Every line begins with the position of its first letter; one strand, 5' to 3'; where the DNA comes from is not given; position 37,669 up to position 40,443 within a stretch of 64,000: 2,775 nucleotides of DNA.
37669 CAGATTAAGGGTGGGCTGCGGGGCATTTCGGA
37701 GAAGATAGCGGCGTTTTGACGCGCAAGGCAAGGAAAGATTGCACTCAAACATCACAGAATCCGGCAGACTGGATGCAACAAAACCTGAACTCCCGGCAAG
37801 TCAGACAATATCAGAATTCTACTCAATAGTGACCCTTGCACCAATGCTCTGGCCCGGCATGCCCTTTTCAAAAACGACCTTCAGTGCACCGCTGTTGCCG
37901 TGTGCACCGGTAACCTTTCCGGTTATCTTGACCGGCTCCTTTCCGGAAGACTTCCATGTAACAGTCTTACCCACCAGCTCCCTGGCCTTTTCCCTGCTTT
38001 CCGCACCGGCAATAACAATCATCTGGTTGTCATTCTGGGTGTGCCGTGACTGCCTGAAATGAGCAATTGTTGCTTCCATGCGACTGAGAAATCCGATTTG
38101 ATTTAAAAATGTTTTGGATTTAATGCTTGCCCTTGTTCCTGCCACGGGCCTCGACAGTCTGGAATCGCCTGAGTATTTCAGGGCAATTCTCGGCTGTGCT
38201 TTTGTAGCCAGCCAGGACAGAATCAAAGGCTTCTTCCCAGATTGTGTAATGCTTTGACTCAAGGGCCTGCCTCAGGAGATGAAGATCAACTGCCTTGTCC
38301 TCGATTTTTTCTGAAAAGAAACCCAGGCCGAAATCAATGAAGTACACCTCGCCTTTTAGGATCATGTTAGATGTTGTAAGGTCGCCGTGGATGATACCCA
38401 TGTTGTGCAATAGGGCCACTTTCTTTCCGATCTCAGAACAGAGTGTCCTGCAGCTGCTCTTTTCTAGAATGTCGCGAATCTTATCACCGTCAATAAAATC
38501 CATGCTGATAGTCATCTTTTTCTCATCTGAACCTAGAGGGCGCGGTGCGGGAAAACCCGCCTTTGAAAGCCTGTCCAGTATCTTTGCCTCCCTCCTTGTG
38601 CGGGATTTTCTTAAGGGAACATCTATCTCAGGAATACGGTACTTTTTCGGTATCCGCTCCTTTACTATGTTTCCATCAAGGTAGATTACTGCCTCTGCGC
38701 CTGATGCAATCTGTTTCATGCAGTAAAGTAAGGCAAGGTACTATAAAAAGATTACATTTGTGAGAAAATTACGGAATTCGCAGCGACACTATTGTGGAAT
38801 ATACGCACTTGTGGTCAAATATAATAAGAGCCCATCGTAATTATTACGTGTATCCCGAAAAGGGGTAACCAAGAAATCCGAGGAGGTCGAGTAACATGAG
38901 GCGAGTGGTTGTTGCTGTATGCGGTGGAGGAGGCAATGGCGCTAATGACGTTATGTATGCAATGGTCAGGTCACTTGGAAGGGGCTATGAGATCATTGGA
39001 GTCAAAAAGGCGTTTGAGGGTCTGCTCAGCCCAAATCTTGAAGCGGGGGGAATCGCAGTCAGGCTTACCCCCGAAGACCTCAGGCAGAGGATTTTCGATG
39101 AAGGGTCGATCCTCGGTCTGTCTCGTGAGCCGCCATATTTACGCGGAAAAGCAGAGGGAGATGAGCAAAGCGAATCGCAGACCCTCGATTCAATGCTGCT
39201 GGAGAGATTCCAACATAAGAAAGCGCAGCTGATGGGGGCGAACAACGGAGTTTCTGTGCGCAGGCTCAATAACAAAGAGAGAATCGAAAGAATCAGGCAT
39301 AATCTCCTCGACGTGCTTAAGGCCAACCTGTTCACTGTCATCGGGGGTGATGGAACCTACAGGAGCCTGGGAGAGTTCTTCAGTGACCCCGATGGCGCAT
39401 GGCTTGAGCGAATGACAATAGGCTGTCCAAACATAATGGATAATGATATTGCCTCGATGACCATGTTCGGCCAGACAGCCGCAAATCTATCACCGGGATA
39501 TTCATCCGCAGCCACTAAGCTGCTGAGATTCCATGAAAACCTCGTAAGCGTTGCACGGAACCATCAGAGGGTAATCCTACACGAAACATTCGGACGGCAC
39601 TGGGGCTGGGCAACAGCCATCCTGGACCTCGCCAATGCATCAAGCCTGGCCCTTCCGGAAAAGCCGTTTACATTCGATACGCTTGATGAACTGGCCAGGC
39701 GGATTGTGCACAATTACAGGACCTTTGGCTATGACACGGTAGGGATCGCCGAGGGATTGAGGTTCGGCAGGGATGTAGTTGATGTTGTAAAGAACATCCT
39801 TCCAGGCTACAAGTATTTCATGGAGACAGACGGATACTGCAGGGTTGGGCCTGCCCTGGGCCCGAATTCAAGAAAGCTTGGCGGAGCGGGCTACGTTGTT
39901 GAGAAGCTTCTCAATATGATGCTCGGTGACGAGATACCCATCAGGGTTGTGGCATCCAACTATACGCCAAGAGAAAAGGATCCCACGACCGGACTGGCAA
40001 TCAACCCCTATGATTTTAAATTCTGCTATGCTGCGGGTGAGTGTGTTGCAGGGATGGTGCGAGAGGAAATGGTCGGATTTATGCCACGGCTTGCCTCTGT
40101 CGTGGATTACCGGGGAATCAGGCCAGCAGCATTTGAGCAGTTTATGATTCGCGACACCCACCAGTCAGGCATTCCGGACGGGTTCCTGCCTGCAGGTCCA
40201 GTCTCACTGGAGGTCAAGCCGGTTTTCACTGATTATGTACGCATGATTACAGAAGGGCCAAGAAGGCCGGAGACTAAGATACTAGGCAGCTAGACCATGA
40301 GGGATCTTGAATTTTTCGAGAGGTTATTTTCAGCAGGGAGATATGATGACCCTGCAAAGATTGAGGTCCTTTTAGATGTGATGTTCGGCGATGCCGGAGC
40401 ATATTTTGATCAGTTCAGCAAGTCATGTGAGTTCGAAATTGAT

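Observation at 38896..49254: Duplicated two-gene module: PFK-family protein translationally coupled to a 900-990-aa protein with an orphan helical N-domain and an APH/protein-kinase-like C-domain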

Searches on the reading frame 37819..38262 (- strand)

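Call 35: search_protein_families(library=pfam, proteins=[window:37819-38262:-], max_evalue=0.01)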
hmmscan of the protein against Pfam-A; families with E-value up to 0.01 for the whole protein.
window:37819-38262:- (147 aa): 2 families
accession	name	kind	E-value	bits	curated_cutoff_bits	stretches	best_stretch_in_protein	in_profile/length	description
PF01247.24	Ribosomal_L35Ae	-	3e-13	50.2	27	1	62-146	3-94/95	Ribosomal protein L35Ae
PF01782.24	RimM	-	0.0011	19.6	23.5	0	114-134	2-22/84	RimM N-terminal domain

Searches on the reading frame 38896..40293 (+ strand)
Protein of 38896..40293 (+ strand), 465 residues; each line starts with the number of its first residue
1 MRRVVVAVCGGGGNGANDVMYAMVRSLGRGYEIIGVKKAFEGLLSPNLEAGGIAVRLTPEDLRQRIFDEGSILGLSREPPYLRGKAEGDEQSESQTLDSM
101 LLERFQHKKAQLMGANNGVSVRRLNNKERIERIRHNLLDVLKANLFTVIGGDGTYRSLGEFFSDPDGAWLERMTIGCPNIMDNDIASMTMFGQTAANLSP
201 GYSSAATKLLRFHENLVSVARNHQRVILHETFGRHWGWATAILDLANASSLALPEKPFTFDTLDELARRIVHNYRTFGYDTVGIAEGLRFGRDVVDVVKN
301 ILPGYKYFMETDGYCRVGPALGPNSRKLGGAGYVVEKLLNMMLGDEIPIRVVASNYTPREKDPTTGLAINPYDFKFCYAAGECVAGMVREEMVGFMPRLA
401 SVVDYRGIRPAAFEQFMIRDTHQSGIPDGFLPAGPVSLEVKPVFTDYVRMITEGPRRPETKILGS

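Call 7: search_protein_families(library=pfam, proteins=[window:38896-40293:+], max_evalue=0.1)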
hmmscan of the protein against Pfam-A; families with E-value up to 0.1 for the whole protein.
window:38896-40293:+ (465 aa): 1 family
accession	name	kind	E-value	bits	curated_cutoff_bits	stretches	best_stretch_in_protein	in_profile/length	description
PF00365.25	PFK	-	6.8e-23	81.8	30.9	1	3-300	1-234/277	Phosphofructokinase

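Call 10: search_protein_families(library=ncbifam, proteins=[window:38896-40293:+], max_evalue=0.1)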
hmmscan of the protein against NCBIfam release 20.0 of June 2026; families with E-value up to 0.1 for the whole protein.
window:38896-40293:+ (465 aa): 9 families
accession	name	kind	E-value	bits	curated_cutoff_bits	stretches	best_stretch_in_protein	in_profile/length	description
TIGR02483.1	PFK_mixed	subfamily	4.2e-20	72.1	430.55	1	3-290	1-228/325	phosphofructokinase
NF002872.1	PRK03202.1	subfamily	1.1e-16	60.7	253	2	126-289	77-225/323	ATP-dependent 6-phosphofructokinase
NF005301.0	PRK06830.1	equivalog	9.9e-13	47.3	400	2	3-78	83-158/445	ATP-dependent 6-phosphofructokinase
NF010675.0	PRK14072.1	subfamily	7.5e-10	38.1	273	1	124-289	82-248/416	diphosphate--fructose-6-phosphate 1-phosphotransferase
NF010674.0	PRK14071.1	equivalog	1.8e-09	37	544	2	141-275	106-228/360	ATP-dependent 6-phosphofructokinase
TIGR02482.1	PFKA_ATP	equivalog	7.7e-09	35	371.35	1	129-272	78-209/301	6-phosphofructokinase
TIGR02478.1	6PF1K_euk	equivalog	1.2e-08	33.7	708.4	2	197-278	158-239/744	6-phosphofructokinase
NF041103.1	PFKA_PPi_Ttgales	equivalog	5.2e-07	29.1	550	1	6-81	3-76/407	diphosphate--fructose-6-phosphate 1-phosphotransferase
NF005121.0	PRK06555.1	equivalog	7.6e-05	21.6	395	1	145-242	115-205/404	pyrophosphate--fructose-6-phosphate 1-phosphotransferase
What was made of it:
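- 38896..40293 (+): PFK-like1, a divergent phosphofructokinase-family protein (465 aa) and first gene of module 1. PF00365 at 81.8 bits (call 7), but far below every NCBIfam PFK cut-off (call 10).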

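Call 32: search_solved_structures(query=window:38896-40293:+, max_evalue=0.001, show_alignments=1)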
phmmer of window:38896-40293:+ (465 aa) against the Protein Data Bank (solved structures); distinct sequences matched with E-value up to 0.001: 18.
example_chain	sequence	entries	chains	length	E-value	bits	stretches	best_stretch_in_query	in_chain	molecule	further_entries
3o8o_A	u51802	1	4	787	3.8e-08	36.1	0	199-288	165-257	6-phosphofructokinase subunit alpha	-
1zxx_A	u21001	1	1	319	8.9e-08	34.9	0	146-289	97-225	6-phosphofructokinase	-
44xa_A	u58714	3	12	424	1.7e-07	34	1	141-274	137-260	6-phosphofructokinase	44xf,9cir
4omt_A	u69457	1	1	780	2.2e-07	33.6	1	194-302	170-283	6-phosphofructokinase, muscle type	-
3o8l_A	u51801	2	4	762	2.4e-07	33.5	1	127-294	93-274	6-phosphofructokinase, muscle type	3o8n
4i36_A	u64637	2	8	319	8.3e-07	31.7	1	146-294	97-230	6-phosphofructokinase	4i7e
4i4i_A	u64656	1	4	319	9.9e-07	31.5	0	146-294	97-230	6-phosphofructokinase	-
3u39_A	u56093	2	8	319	1e-06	31.4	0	146-294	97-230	6-phosphofructokinase | PHOSPHOFRUCTOKINASE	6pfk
5xoe_A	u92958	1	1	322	1e-06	31.4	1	146-293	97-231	ATP-dependent 6-phosphofructokinase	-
5xz6_A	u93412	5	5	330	1.1e-06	31.3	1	146-293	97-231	ATP-dependent 6-phosphofructokinase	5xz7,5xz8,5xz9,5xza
3pfk_A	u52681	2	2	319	1.2e-06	31.2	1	146-295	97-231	PHOSPHOFRUCTOKINASE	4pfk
1mto_A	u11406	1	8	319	1.3e-06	31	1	146-294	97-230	6-phosphofructokinase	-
4a3s_A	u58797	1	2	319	1.5e-05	27.6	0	146-291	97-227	6-PHOSPHOFRUCTOKINASE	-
9dqm_A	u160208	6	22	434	2.1e-05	27.1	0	131-262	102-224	Pyrophosphate--fructose 6-phosphate 1-phosphotransferase 1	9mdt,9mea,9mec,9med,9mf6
3o8o_B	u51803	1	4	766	0.00011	24.7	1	199-294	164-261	6-phosphofructokinase subunit beta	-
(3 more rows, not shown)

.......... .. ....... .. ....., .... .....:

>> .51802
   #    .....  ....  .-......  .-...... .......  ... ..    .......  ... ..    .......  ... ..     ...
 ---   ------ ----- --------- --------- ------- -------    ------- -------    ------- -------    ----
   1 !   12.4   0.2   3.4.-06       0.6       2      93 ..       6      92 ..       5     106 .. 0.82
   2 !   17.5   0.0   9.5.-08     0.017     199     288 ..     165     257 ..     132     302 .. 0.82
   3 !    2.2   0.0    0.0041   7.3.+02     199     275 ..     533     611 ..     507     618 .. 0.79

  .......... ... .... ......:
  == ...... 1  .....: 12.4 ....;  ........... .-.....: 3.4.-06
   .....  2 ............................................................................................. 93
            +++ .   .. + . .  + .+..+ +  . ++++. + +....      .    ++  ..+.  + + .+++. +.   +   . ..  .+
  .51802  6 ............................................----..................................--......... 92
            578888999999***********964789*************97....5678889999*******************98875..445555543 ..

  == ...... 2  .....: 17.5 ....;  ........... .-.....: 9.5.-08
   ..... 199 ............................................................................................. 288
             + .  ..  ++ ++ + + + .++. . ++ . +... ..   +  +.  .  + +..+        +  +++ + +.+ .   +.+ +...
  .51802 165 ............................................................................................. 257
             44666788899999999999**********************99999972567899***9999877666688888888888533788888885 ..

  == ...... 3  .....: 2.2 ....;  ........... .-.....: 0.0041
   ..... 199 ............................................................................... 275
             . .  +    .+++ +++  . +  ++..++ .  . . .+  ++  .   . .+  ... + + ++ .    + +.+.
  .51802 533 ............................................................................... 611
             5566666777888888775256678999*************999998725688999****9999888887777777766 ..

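Call 95: search_protein_families(library=padloc, proteins=[window:38896-40293:+], max_evalue=0.01)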
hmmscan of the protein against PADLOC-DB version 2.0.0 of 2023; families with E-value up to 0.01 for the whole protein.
window:38896-40293:+ (465 aa): 0 families
